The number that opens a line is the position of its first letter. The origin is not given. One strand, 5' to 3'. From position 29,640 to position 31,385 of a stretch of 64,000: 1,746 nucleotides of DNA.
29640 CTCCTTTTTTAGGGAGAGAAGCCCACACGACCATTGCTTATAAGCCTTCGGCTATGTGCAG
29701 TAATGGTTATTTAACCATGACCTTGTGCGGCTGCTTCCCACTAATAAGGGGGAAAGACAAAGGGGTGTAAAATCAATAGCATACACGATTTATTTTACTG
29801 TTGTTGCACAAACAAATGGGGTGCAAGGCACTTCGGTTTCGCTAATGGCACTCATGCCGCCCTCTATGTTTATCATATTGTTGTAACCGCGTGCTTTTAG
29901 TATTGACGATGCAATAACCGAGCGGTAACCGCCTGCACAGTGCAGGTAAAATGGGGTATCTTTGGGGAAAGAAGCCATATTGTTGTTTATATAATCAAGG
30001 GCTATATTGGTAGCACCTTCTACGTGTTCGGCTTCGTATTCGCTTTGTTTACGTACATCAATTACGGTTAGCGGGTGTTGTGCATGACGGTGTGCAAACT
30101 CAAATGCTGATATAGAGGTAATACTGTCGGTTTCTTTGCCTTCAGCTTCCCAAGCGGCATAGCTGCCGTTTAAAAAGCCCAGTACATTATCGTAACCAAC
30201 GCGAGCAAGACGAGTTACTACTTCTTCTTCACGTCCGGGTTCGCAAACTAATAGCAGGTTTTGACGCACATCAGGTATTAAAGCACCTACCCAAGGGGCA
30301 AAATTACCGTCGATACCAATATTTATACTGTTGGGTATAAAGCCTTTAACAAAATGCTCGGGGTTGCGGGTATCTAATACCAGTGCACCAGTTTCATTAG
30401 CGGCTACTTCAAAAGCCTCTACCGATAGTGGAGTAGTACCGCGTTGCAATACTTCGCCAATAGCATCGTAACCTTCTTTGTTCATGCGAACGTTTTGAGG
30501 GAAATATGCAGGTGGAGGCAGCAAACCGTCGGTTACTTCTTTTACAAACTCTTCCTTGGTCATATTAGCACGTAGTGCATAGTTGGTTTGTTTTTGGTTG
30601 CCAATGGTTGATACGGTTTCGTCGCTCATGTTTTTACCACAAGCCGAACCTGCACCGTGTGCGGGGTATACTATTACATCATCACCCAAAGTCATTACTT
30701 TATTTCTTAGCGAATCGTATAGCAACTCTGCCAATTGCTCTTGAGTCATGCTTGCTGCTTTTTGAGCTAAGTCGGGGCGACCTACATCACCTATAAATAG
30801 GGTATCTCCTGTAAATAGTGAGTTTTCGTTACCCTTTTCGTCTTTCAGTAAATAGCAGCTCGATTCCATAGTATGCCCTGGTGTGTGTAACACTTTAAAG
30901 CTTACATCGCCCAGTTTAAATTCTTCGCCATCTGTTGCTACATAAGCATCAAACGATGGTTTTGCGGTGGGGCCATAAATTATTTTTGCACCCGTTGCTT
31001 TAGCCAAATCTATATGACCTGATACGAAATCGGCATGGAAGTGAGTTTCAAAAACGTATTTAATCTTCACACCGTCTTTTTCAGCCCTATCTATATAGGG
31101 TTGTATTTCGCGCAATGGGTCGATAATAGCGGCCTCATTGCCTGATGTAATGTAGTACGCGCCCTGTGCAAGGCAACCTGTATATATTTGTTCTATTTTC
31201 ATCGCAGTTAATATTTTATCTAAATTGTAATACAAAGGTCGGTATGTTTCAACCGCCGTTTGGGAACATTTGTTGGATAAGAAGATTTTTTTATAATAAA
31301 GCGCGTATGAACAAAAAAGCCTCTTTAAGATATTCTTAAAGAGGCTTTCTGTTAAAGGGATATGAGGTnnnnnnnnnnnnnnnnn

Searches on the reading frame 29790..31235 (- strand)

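Call 109: search_protein_families(library=pfam, proteins=[window:29790-31235:-], max_evalue=0.00001)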
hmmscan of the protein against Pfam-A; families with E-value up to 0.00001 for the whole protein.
window:29790-31235:- (481 aa): 2 families
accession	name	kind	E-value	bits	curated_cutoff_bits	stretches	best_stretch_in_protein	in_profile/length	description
PF00581.25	Rhodanese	-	9.9e-29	100.2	22.2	2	383-466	8-101/102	Rhodanese-like domain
PF00753.33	Lactamase_B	-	3.8e-17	63.3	22.7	1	25-193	7-196/196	Metallo-beta-lactamase superfamily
